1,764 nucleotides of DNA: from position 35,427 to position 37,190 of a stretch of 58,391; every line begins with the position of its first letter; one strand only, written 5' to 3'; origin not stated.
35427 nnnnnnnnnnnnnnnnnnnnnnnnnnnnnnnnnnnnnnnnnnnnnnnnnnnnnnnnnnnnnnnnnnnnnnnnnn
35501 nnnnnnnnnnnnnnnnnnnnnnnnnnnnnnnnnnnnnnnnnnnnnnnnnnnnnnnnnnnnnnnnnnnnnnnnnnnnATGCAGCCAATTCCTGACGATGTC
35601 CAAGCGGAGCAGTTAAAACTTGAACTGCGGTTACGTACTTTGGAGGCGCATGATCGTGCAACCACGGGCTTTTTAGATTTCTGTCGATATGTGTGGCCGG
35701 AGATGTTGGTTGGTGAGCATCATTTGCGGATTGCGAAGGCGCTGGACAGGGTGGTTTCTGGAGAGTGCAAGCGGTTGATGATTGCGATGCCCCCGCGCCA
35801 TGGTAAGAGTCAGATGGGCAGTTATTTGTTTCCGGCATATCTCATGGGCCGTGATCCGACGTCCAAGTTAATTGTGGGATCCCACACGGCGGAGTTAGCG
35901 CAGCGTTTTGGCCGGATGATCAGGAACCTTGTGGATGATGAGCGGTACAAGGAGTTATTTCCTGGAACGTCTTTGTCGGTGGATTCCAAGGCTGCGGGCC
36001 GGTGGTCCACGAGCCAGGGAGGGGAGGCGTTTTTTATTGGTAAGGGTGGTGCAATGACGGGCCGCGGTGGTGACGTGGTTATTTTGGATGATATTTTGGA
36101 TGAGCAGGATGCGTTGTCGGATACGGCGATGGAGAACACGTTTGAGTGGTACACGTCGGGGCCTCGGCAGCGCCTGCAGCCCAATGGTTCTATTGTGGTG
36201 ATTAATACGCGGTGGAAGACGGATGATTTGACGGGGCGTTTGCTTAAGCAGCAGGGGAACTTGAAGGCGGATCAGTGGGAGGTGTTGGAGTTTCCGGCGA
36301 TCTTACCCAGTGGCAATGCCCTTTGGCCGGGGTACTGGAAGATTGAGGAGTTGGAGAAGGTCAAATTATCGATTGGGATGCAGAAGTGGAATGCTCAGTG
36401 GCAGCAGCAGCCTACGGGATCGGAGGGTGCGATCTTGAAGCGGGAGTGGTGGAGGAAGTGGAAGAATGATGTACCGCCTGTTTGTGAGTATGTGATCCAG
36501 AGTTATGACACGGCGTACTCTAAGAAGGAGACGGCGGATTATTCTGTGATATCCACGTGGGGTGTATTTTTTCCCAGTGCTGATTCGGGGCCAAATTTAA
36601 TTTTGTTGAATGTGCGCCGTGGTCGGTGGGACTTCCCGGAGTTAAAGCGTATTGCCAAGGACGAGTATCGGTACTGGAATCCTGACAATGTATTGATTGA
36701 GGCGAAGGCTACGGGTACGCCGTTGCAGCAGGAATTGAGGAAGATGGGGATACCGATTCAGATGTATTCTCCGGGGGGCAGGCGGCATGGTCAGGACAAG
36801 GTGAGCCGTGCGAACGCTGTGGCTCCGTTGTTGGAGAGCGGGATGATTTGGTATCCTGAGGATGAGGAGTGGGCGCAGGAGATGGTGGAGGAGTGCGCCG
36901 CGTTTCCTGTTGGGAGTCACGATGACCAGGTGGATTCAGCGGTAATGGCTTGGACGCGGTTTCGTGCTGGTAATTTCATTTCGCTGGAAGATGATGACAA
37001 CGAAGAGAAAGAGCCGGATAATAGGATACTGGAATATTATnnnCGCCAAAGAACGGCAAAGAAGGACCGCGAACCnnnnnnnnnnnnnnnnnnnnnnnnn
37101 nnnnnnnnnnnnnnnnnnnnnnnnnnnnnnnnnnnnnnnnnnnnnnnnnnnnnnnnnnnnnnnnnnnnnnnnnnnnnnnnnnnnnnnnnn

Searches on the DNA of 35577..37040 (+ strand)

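Call 35: build_rna_model(alignment_id=A1, structure=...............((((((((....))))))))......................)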
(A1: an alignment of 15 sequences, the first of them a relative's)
Model R1 built from alignment A1 (15 sequences, 57 columns); structure: as given.
model positions 57; base pairs 8; branch points 0; effective number of sequences 7.17; information 0.977 bits per position. Calibrated on 0.2 Mb of random sequence (short: E-values are rough).
structure used (alignment columns):
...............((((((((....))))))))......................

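Call 36: search_with_rna_model(model_id=R1, source=window, max_evalue=10, filters=off, show_alignments=8)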
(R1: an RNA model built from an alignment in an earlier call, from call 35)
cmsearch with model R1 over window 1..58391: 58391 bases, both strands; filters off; matches with E-value up to 10: 11.
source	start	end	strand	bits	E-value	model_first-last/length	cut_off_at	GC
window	34736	34791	+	53.7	4.5e-10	1-57/57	no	0.39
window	33388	33441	+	47.6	1.3e-08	1-57/57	no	0.5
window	34222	34274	+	41.9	2.6e-07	1-57/57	no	0.38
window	35099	35152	+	40.3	6.2e-07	1-57/57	no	0.39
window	31476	31523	+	31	9.7e-05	1-57/57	no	0.48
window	32265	32312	+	29.9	0.00017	1-57/57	no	0.38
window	34744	34770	-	17.3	0.15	16-46/57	no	0.48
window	29588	29626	-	15.3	0.45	1-57/57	no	0.38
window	22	77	-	11.8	3.1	1-57/57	no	0.46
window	58285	58340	-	11.8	3.1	1-57/57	no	0.46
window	18280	18316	+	10.5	5.9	1-57/57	no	0.38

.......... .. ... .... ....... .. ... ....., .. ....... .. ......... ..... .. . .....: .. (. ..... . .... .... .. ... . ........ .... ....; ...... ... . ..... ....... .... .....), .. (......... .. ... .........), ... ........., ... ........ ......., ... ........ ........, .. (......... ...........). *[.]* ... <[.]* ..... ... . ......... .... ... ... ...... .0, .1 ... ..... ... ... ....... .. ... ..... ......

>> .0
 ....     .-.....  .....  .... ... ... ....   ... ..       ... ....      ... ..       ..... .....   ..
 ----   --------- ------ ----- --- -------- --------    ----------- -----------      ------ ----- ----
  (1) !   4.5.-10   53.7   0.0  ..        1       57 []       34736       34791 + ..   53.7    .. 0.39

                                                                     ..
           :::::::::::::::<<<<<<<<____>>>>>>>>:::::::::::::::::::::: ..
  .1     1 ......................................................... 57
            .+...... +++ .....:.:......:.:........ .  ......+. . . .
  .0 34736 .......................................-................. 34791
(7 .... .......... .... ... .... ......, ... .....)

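Call 41: search_with_rna_model(model_id=R1, sources=[window, L001, L002, L004, L005, L006, L007, L008, L009, L010, L011, L012, L014, L015, L016, L017, L018, L019, L020, L022, L025, L026, L027, L028, L030, L035, L037, L038, L039, L040, L041, L042, L043, L044, L045, L046, L048, L049, L051, L052, L053, L054, L056, L060, L061, L062, L063, L064, L065, L066, L069, L070, L072, L073, L074, L075, L076, L077, L078, L079, L080, L081], max_evalue=0.01, make_alignment=true)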
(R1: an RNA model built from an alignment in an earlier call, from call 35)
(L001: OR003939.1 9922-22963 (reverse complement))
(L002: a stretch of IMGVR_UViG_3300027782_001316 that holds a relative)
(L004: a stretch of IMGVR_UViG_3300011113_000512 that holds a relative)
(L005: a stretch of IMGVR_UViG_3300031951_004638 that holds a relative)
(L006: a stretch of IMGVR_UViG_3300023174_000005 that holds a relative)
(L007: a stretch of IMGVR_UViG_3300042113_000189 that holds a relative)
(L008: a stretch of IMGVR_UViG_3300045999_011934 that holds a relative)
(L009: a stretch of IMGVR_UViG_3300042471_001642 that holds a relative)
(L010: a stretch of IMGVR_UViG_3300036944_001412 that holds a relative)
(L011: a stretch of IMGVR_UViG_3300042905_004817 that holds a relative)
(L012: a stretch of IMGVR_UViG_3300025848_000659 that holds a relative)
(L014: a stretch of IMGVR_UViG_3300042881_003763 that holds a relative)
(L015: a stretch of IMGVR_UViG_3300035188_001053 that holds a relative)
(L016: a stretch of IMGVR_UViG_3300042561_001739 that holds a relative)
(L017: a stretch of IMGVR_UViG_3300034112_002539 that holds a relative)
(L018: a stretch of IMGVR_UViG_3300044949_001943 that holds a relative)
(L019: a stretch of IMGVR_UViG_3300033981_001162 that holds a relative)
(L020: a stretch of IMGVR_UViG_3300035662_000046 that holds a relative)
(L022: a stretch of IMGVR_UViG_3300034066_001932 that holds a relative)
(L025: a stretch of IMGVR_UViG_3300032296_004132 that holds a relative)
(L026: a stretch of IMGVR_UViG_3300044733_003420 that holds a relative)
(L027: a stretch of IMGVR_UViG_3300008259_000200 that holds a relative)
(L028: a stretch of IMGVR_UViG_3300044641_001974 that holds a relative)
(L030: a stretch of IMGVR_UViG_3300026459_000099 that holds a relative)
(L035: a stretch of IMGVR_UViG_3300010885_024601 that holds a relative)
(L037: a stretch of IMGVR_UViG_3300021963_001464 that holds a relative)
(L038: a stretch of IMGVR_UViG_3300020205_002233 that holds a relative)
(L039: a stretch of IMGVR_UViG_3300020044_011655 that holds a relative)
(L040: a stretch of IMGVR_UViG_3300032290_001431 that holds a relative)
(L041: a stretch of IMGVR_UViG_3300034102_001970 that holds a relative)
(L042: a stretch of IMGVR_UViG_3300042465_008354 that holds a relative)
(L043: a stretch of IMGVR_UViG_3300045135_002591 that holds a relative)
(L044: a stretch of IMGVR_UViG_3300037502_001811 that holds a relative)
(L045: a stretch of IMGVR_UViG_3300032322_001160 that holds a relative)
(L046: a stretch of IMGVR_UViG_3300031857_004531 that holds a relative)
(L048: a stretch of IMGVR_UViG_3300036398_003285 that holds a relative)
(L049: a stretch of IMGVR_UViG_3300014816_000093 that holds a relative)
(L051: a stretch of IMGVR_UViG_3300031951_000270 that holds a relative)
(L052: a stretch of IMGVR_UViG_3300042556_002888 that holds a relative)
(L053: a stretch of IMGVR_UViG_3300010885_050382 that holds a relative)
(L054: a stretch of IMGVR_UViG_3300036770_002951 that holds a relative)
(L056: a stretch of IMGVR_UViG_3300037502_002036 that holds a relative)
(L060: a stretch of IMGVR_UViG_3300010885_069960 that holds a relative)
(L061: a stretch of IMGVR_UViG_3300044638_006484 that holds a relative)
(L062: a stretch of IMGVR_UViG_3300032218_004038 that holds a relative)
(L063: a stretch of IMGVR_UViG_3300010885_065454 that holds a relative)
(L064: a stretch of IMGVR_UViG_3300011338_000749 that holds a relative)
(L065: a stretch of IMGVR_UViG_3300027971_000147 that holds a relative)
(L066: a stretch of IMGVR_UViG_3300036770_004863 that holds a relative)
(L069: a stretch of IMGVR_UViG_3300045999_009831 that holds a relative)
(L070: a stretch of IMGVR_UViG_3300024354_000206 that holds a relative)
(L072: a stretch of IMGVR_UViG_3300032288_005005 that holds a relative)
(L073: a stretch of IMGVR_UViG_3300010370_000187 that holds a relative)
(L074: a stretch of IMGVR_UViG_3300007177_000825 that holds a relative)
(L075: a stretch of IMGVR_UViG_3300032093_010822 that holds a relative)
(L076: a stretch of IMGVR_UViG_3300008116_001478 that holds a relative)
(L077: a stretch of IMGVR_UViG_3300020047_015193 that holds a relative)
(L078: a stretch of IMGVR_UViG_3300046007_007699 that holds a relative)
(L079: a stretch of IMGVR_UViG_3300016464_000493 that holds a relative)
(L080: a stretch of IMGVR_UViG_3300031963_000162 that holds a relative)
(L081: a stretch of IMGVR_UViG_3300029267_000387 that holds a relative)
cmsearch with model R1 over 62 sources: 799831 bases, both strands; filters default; matches with E-value up to 0.01: 113.
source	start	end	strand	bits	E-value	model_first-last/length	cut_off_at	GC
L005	4334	4390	+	77.6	1.6e-14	1-57/57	no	0.47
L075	3648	3704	+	77.6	1.6e-14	1-57/57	no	0.47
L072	7313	7369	+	77.5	1.6e-14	1-57/57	no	0.51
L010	1048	1104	+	77.2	1.9e-14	1-57/57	no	0.42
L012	5618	5673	+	76.4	3e-14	1-57/57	no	0.41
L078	2398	2454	+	75.5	4.7e-14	1-57/57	no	0.44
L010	562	618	+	75.5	4.7e-14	1-57/57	no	0.37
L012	5107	5163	+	73.4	1.5e-13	1-57/57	no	0.37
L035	6213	6268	+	70.3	7.8e-13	1-57/57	no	0.45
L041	2817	2873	+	70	9.2e-13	1-57/57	no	0.37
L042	5340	5396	+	70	9.2e-13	1-57/57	no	0.37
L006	6628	6684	+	69.6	1.2e-12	1-57/57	no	0.39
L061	4269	4324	+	69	1.6e-12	1-57/57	no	0.39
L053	7177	7233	+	66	8.3e-12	1-57/57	no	0.4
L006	7189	7246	+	63.1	3.9e-11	1-57/57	no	0.45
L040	4932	4987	+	62.6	5e-11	1-57/57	no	0.48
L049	5591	5646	+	61.7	8.4e-11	1-57/57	no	0.34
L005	3869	3923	+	60.8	1.4e-10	1-57/57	no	0.53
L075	3183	3237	+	60.8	1.4e-10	1-57/57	no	0.53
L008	612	668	+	60.1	2e-10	1-57/57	no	0.47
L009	993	1049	+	60.1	2e-10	1-57/57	no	0.47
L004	6907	6962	+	59.7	2.5e-10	1-57/57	no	0.54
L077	7328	7384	+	59.5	2.7e-10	1-57/57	no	0.39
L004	7343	7399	+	59.2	3.1e-10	1-57/57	no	0.47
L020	7311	7367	+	58.7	4.1e-10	1-57/57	no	0.47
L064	7182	7237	+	55.7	2.1e-09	1-57/57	no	0.43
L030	7302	7359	+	55.6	2.3e-09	1-57/57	no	0.53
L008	183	240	+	55.5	2.4e-09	1-57/57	no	0.52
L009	564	621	+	55.5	2.4e-09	1-57/57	no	0.52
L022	6557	6618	+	53.8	5.9e-09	1-57/57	no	0.42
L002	4986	5041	+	53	9.1e-09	1-57/57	no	0.39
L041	2023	2081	+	52.1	1.5e-08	1-57/57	no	0.49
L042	4546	4604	+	52.1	1.5e-08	1-57/57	no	0.49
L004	6606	6661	+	51.9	1.6e-08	1-57/57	no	0.52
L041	2355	2408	+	51.3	2.2e-08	1-57/57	no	0.41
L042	4878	4931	+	51.3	2.2e-08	1-57/57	no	0.41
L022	7153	7215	+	50.2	4.1e-08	1-57/57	no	0.41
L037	7300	7359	+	49.8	5.2e-08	1-57/57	no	0.45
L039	4997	5053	+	49.1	7.4e-08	1-57/57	no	0.49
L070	6069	6127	+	48.4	1.1e-07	1-57/57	no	0.49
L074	5709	5767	+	48.4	1.1e-07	1-57/57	no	0.49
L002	5347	5400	+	47.9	1.4e-07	1-57/57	no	0.46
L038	6277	6336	+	47.9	1.4e-07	1-57/57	no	0.47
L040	3258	3314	+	47.5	1.8e-07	1-57/57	no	0.51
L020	6889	6947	+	47.4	1.8e-07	1-57/57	no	0.51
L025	1070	1128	+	47.4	1.8e-07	1-57/57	no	0.51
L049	4973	5028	+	47.3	2e-07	1-57/57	no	0.43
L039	6617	6673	+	47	2.4e-07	1-57/57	no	0.53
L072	6883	6941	+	46.9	2.4e-07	1-57/57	no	0.63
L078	2952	3015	+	46.4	3.2e-07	1-57/57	no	0.45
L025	1487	1546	+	46.3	3.3e-07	1-57/57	no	0.53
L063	306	362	+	44.3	9.7e-07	1-57/57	no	0.56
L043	6158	6217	+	43.7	1.3e-06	1-57/57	no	0.48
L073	7304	7362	+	43.6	1.4e-06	1-57/57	no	0.49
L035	5696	5749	+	43.4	1.6e-06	1-57/57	no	0.44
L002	4472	4524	+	41.9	3.5e-06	1-57/57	no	0.38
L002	3342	3395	+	41.1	5.7e-06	1-57/57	no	0.5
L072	6388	6442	+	40.5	7.8e-06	1-57/57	no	0.55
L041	1282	1342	+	39.6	1.3e-05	1-57/57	no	0.57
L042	3805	3865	+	39.6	1.3e-05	1-57/57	no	0.57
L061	3801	3860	+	38.5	2.3e-05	1-57/57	no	0.48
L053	6787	6846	+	37.9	3.2e-05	1-57/57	no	0.5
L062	7156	7212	+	37.4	4.1e-05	1-57/57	no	0.51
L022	6158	6193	+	37.4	4.1e-05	1-57/57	no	0.33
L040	4322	4377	+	37.4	4.2e-05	1-57/57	no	0.54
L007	2319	2377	+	37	5.1e-05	1-57/57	no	0.53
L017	5359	5417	+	37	5.1e-05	1-57/57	no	0.53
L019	2540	2598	+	37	5.1e-05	1-57/57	no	0.53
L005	3266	3323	+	36.2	8.1e-05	1-57/57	no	0.53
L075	2580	2637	+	36.2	8.1e-05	1-57/57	no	0.53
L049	2345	2396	+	36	8.7e-05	1-57/57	no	0.4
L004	5985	6071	+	35.4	0.00012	1-57/57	no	0.61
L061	733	783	+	34.9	0.00016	1-57/57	no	0.51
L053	6128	6184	+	34.2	0.00023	1-57/57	no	0.51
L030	6742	6797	+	33.6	0.00033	1-57/57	no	0.52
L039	7260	7313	+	32.8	0.00049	1-57/57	no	0.52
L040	5571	5624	+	32.8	0.00049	1-57/57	no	0.52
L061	3349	3408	+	31.6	0.00095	1-57/57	no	0.48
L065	7155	7211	+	31.5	0.00097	1-57/57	no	0.51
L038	5288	5345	+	30.7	0.0016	1-57/57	no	0.5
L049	3710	3762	+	30.6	0.0016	1-57/57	no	0.36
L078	1666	1702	+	30.6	0.0016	1-57/57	no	0.38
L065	6705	6760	+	30.5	0.0017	1-57/57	no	0.57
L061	2068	2117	+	30.3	0.0019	1-57/57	no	0.44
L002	1628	1675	+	30.3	0.0019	1-57/57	no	0.46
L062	6709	6764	+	30.2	0.002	1-57/57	no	0.59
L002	2275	2322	+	29.9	0.0024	1-57/57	no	0.38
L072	3392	3440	+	29.8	0.0025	1-57/57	no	0.51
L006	6174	6210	+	29.6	0.0027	1-57/57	no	0.35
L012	4653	4688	+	29.6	0.0028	1-57/57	no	0.39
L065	3702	3751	+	29.5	0.0029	1-57/57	no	0.38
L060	3683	3732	+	29.5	0.003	1-57/57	no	0.4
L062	3916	3965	+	29.5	0.003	1-57/57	no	0.4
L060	7150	7206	+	29.5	0.003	1-57/57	no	0.51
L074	3473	3513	+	29.2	0.0035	1-57/57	no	0.56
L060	6703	6758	+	29.1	0.0036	1-57/57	no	0.57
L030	3777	3838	+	28.9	0.0041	1-57/57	no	0.4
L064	5054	5104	+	28.7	0.0046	1-57/57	no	0.49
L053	3260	3310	+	28.4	0.0054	1-57/57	no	0.49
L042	1494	1543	+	28.3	0.0055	1-57/57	no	0.5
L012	1826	1876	+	27.9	0.0069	1-57/57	no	0.53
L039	6061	6115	+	27.6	0.0081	1-57/57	no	0.56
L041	36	85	+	27.6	0.0084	1-57/57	no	0.42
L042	2559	2608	+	27.6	0.0084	1-57/57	no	0.42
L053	4884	4933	+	27.3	0.0096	1-57/57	no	0.42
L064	5888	5937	+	27.3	0.0097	1-57/57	no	0.42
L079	2051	2105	+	27.3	0.0098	1-57/57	no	0.47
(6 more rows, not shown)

Alignment A2: 113 matches aligned to the model, 135 columns, each read 5' to 3' on its own strand. Consensus structure (alignment columns), stored with it:
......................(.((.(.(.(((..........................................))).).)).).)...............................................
